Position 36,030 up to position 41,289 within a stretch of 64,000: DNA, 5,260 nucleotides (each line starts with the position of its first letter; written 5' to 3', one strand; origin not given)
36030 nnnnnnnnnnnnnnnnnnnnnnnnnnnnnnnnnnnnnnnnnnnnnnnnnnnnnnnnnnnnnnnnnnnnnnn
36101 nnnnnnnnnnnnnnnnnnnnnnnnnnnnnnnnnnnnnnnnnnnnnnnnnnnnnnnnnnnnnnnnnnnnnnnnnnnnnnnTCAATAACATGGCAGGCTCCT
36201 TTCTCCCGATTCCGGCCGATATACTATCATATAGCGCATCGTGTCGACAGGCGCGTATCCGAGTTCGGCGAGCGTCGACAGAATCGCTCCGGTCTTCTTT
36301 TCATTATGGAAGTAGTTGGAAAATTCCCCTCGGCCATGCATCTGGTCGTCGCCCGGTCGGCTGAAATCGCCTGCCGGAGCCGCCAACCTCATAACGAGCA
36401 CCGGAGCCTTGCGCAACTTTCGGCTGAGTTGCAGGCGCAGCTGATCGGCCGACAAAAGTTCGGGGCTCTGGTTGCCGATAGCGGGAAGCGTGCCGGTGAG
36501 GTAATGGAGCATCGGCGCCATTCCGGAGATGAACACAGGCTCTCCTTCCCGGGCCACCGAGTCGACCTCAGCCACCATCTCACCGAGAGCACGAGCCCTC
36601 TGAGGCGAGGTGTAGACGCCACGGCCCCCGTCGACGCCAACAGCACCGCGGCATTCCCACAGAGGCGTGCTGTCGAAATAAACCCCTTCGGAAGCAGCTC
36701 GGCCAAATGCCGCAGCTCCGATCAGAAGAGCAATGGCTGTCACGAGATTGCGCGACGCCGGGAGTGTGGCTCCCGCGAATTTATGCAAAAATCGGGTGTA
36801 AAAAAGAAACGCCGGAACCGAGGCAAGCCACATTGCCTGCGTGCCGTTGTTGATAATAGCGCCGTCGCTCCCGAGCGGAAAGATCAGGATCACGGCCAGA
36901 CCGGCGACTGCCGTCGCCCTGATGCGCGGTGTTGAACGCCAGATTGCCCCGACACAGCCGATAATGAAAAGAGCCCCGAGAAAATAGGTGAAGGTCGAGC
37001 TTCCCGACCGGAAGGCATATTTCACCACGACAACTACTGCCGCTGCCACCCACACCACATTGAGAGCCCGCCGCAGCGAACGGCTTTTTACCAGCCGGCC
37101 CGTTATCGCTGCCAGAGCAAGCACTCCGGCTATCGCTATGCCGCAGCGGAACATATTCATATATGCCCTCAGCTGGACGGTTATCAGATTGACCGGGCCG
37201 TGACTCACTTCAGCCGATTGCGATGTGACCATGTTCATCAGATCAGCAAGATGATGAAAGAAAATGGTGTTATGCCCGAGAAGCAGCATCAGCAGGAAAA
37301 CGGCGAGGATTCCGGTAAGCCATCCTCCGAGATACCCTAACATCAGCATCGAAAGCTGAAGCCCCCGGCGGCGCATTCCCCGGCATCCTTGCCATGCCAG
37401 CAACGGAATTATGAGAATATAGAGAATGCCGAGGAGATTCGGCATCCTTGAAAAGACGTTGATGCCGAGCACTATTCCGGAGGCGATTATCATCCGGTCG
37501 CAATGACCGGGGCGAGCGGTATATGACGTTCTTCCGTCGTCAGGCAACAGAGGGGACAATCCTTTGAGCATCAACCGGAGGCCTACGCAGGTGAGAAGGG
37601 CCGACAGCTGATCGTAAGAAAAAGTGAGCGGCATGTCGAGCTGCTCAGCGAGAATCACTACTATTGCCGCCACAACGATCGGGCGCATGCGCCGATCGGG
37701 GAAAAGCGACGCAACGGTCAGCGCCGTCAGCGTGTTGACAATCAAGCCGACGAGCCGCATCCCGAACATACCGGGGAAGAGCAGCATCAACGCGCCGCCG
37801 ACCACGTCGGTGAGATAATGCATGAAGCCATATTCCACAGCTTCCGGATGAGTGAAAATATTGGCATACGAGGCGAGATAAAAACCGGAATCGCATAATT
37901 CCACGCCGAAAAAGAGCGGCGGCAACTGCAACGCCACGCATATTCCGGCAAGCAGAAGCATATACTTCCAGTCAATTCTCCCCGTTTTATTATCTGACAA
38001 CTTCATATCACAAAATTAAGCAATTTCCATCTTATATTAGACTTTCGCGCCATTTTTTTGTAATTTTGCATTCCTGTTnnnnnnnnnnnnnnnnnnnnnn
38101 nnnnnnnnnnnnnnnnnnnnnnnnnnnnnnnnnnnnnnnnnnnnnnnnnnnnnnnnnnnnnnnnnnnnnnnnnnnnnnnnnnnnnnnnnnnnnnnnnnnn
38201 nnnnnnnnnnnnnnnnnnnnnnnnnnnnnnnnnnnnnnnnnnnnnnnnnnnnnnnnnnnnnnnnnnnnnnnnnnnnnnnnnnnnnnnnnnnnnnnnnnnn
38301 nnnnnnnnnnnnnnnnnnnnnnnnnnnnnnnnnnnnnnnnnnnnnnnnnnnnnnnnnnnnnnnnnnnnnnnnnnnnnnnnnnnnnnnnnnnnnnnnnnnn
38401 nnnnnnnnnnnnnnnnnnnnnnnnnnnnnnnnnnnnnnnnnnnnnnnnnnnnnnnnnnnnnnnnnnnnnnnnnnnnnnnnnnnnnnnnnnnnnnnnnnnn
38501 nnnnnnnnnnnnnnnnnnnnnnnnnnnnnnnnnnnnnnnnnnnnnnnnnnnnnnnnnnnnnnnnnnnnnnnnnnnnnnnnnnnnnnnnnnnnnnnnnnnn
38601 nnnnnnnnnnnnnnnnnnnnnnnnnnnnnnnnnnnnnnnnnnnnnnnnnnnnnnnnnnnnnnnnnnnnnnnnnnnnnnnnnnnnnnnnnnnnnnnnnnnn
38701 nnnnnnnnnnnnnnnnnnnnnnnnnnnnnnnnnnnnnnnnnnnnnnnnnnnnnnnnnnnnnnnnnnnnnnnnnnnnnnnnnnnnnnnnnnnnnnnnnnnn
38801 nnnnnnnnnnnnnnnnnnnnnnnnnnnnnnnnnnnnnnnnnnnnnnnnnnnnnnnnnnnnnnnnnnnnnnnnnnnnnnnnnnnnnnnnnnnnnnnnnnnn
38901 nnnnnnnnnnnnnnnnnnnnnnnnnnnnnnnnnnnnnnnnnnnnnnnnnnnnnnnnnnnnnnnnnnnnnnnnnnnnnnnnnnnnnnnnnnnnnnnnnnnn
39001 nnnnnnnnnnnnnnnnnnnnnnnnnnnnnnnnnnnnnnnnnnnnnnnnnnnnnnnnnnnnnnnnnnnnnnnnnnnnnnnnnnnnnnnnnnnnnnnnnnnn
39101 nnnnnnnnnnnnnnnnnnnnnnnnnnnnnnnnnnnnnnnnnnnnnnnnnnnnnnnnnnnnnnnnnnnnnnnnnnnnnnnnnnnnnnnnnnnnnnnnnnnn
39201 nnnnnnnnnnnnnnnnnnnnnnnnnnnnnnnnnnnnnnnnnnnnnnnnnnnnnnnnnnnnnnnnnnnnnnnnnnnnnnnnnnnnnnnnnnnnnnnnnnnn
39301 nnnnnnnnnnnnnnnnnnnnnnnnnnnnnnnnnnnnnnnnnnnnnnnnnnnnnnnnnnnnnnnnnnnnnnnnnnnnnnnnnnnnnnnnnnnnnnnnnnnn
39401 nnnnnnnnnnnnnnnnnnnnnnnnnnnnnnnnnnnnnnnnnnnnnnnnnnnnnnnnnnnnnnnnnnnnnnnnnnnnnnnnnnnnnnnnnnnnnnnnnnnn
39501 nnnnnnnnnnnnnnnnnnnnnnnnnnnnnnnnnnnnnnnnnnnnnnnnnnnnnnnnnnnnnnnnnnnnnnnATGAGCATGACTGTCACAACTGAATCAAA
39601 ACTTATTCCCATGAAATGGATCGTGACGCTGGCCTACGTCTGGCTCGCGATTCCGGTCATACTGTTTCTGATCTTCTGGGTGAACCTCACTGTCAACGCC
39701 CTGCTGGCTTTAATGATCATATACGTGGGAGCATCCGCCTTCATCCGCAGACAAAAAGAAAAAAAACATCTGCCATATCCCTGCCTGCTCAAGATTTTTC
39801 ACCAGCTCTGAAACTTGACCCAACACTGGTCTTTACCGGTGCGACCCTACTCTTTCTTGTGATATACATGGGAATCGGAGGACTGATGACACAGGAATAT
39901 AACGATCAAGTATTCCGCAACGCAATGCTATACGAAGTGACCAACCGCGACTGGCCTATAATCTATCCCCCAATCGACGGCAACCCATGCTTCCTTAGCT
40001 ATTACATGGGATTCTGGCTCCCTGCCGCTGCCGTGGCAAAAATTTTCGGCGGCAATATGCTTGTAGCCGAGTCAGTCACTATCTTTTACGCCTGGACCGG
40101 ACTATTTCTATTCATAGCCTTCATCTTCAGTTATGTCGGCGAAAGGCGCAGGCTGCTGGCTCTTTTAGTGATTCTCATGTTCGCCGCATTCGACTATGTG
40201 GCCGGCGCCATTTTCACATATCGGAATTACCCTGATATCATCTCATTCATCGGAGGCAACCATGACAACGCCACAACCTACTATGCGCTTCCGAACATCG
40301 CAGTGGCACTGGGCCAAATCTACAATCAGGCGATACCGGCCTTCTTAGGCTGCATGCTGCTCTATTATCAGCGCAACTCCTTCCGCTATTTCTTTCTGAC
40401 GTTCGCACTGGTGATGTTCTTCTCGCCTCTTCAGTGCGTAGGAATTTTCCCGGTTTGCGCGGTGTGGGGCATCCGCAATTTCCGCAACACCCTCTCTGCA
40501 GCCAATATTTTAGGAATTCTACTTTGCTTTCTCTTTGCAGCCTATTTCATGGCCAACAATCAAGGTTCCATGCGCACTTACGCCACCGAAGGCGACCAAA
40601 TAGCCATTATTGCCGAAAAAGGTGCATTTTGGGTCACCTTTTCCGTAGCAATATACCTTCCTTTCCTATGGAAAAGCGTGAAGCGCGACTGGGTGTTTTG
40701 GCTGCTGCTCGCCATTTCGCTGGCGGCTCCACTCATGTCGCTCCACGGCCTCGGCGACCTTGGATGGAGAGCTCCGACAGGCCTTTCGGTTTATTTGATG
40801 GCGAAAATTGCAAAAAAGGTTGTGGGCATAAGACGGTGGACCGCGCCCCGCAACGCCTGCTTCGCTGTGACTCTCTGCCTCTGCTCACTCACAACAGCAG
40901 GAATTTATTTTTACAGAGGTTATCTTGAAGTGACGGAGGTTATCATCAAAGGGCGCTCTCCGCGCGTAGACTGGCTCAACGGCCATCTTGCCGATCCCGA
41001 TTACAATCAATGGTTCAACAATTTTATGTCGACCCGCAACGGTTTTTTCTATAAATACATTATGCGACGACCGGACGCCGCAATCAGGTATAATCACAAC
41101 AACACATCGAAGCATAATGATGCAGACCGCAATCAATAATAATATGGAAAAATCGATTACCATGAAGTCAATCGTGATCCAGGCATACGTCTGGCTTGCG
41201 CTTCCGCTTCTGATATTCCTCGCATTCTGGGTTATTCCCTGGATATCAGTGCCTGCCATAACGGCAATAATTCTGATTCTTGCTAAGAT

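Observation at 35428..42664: Uncharacterised envelope locus: tandem triplet of paralogous ~500-aa polytopic membrane proteins, divergent from a 608-aa membrane protein and a membrane-anchored GH25 muramidase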

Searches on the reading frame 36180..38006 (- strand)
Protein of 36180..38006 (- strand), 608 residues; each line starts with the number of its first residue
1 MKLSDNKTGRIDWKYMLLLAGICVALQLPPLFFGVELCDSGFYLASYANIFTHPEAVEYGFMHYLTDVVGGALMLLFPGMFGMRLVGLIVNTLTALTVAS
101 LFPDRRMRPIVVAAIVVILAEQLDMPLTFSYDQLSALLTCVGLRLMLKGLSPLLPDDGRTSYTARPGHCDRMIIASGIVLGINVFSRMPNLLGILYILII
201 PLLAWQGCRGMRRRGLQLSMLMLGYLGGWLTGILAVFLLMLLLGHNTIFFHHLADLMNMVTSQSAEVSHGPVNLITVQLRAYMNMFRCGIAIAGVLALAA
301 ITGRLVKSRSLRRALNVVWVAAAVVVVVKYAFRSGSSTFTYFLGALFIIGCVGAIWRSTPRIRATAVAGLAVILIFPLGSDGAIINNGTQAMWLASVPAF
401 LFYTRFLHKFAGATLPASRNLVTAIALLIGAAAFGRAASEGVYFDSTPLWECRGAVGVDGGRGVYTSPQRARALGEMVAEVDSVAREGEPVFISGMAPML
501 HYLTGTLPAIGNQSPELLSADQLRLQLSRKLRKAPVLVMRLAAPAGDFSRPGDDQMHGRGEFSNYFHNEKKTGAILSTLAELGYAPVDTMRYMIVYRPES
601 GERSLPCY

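Call 5: search_protein_families(library=pfam, proteins=[window:36180-38006:-], max_evalue=1)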
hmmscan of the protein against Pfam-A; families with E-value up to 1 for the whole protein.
window:36180-38006:- (608 aa): 1 family
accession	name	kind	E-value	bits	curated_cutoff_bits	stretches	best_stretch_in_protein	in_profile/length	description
PF10754.15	DUF2569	-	0.18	12.7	26.5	1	226-356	4-128/143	Protein of unknown function (DUF2569)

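Call 7: search_protein_families(library=ncbifam, proteins=[window:36180-38006:-], max_evalue=1)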
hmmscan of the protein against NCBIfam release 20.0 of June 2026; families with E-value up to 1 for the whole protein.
window:36180-38006:- (608 aa): 1 family
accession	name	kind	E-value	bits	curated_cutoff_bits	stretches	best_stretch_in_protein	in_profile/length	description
NF010925.0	PRK14345.1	equivalog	0.058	13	155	1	276-318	170-212/236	lipoyl(octanoyl) transferase LipB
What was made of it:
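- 36180..38006 (-): 608-aa GT-C fold membrane protein with a C-terminal alpha/beta domain (about residues 440-608), inferred to be periplasmic. C38, D39, G41, F42 and Y43 are invariant just after the first TM helix. It belongs to a rare lineage-restricted family. No Pfam or NCBIfam hit (calls 5, 7).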

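Call 22: find_homologous_proteins(query=window:36180-38006:-)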
Query window:36180-38006:- (608 aa): 5 proteins with E <= 0.001 among 8000 candidates.
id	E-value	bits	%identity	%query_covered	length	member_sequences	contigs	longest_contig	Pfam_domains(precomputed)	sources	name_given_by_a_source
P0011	0.0e+0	1313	97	100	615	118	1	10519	-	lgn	-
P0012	6.5e-231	786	60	98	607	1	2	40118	-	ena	-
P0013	1.3e-114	402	39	96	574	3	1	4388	-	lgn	-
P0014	1.1e-85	307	36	93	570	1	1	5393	-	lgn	-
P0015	9.0e-62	228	32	96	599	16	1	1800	-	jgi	-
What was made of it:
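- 36180..38006 (-): Five homolog clusters (call 22).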

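Call 52: predict_structure(alignment_id=A3)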
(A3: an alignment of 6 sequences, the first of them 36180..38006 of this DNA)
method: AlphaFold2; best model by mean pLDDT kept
length: 608 residues; sequences in the alignment: 6
mean_pLDDT: 77.9   pTM: 0.83
mean pLDDT of the five models: 77.9, 70.5, 70.0, 67.2, 64.7
residues with pLDDT >= 90: 98; 70-90: 362; 50-70: 113; < 50: 35
segments of 3 or more residues with pLDDT < 50: 1-9, 157-162, 377-385, 602-608
pLDDT, mean of each block of 10 residues (from residue 1): 37 84 87 68 87 79 86 90 90 91 81 89 74 87 87 59 67 91 76 58 62 67 87 93 88 73 63 71 84 89 87 87 86 70 88 85 84 60 53 87 89 84 90 73 63 80 79 88 87 78 84 63 80 81 60 74 62 87 87 85 41
secondary structure, 60 per line:
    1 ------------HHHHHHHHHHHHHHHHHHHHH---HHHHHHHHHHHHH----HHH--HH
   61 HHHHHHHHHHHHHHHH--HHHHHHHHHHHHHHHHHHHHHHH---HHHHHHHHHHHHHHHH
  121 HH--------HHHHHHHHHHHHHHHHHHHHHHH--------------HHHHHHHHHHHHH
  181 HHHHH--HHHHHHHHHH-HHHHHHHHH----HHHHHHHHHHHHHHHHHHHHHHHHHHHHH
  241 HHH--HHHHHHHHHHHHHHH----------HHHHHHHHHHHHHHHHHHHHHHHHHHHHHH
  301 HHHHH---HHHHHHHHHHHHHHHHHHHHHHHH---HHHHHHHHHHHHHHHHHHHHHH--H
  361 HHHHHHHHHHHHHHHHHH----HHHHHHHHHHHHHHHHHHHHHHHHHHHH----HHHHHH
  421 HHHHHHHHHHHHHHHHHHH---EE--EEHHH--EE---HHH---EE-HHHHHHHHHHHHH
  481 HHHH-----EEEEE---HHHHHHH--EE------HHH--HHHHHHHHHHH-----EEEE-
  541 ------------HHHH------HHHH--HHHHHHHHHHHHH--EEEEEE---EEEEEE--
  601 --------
elements in order: H13-33 H37-49 H59-76 H79-101 H105-122 H131-153 H168-185 H188-197 H199-207 H212-243 H246-260 H271-305 H309-332 H336-357 H360-378 H383-410 H415-439 H468-484 E490-494 H498-504 H520-530 E536-539 H553-556 H563-566 H569-581 E584-589 E593-598
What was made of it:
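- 36180..38006 (-): AF2 pLDDT 77.9, pTM 0.83 (call 52).
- On GT-C fold (608-aa protein): AF2 pLDDT 77.9 (call 52).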

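Call 75: search_protein_families(library=phrogs, proteins=[window:36180-38006:-], max_evalue=0.1)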
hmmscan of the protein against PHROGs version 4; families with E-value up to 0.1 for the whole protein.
window:36180-38006:- (608 aa): 0 families

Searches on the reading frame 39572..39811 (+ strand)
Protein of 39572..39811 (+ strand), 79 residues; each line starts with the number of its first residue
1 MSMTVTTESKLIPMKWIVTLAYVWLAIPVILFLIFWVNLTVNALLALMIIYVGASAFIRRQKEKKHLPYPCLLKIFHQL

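Call 87: find_encoding_contigs(protein=window:39578-39811:+, flank=3000, max_places=10)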
Protein window:39578-39811:+ (77 aa): no gene with exactly this product is on record in the collection.

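Call 88: find_encoding_contigs(protein=window:39572-39811:+, flank=3000, max_places=10)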
Protein window:39572-39811:+ (79 aa): 2 contigs read that carry it; 1 place shown.
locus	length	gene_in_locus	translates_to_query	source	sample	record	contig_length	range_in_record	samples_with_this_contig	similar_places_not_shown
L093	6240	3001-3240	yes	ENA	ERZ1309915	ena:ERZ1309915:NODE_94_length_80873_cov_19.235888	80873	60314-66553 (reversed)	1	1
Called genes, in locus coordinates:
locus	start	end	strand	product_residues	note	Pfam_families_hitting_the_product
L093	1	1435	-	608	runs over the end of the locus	-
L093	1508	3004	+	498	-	-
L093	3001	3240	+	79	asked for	-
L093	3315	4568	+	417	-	-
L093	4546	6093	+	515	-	-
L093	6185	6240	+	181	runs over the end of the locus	PF00156:Pribosyltran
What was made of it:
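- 39572..39811 (+): Copy B, 5' fragment (79 codons). Its ATG overlaps the copy A stop (ATGA), and it ends at a premature TGA. Called as a separate 79-aa gene in the source assembly (call 88).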

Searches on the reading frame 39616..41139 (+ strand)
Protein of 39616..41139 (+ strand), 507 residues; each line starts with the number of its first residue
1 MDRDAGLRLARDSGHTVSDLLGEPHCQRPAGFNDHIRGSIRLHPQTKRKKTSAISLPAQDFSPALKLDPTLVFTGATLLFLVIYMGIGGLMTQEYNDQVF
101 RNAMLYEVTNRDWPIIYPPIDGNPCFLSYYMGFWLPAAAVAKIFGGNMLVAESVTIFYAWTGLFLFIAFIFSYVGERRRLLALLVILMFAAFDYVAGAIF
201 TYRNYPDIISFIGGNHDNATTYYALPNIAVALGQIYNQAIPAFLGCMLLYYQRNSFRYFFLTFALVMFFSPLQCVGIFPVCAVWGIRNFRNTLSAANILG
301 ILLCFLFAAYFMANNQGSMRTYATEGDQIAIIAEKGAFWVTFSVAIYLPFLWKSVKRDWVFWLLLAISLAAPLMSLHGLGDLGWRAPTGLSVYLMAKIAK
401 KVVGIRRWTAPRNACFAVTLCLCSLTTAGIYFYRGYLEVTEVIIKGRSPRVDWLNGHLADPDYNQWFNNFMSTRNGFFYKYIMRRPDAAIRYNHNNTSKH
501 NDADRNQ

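Call 5: search_protein_families(library=pfam, proteins=[window:39616-41139:+], max_evalue=1)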
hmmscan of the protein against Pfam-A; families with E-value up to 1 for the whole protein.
window:39616-41139:+ (507 aa): 1 family
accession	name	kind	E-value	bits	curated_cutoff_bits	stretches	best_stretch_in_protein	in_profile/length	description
PF12459.13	DltX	-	0.43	10.6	25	0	68-85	5-22/43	D-Ala-teichoic acid biosynthesis protein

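Call 7: search_protein_families(library=ncbifam, proteins=[window:39616-41139:+], max_evalue=1)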
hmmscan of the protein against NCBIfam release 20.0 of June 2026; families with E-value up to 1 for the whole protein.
window:39616-41139:+ (507 aa): 0 families

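Call 86: find_encoding_contigs(protein=window:39616-41139:+, flank=3000, max_places=10)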
Protein window:39616-41139:+ (507 aa): no gene with exactly this product is on record in the collection.
